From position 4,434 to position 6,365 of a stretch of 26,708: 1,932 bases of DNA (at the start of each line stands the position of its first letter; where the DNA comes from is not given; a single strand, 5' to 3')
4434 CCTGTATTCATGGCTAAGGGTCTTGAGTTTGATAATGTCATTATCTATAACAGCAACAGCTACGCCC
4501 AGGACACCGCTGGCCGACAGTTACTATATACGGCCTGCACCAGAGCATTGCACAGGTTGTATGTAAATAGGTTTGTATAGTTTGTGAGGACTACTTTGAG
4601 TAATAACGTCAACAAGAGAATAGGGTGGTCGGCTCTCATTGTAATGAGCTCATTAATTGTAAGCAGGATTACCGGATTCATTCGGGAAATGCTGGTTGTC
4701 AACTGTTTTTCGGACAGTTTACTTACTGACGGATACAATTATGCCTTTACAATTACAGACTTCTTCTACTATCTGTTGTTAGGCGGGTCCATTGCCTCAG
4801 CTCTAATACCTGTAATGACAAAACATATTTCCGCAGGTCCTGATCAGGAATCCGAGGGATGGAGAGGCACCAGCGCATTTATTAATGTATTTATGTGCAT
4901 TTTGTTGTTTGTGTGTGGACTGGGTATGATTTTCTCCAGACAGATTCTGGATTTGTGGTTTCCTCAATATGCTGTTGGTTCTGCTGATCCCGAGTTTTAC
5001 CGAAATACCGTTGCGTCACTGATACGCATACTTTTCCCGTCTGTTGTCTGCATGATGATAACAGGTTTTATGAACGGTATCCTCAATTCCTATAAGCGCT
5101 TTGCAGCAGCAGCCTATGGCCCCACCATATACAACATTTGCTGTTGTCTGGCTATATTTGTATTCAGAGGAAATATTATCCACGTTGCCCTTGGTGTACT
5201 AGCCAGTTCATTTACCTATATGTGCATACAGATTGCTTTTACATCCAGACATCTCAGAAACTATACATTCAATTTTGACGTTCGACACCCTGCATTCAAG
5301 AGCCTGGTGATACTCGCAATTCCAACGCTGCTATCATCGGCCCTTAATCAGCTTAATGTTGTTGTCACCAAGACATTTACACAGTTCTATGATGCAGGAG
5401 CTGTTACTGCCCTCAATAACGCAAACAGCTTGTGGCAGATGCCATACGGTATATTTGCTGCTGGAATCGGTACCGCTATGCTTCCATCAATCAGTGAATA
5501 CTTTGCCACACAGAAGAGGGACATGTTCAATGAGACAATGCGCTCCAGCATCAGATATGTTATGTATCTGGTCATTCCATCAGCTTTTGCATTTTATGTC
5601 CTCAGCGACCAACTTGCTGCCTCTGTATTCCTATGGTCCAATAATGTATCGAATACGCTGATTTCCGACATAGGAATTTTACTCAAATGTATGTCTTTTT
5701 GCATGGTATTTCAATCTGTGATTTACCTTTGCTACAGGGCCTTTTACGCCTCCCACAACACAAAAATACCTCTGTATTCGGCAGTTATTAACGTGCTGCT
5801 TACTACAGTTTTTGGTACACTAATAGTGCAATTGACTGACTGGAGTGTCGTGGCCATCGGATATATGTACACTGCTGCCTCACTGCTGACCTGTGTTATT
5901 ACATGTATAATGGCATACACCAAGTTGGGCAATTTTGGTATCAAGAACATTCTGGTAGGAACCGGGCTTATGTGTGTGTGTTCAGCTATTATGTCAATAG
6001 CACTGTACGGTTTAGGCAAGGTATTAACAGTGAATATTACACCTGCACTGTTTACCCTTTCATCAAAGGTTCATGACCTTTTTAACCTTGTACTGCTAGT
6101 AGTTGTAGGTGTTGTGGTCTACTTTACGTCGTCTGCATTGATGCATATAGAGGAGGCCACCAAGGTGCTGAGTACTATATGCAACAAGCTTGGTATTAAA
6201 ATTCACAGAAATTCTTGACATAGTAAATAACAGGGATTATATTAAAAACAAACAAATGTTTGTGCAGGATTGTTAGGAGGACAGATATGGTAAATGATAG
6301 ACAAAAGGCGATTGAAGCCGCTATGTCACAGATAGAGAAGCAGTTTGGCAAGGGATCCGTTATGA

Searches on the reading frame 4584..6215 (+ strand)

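Call 56: search_protein_families(library=pfam, proteins=[window:4584-6215:+], max_evalue=0.00001)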
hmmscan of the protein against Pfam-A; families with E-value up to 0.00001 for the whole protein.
window:4584-6215:+ (544 aa): 3 families
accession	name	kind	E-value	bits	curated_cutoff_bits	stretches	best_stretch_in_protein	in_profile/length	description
PF03023.19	MurJ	-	5.1e-66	223.6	27.4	1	40-482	3-437/451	Lipid II flippase MurJ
PF01554.23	MatE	-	5.8e-11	42.8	24.9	1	247-411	1-159/161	MatE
PF01943.22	Polysacc_synt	-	5.1e-06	26.5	28.2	1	106-306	83-273/274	Polysaccharide biosynthesis protein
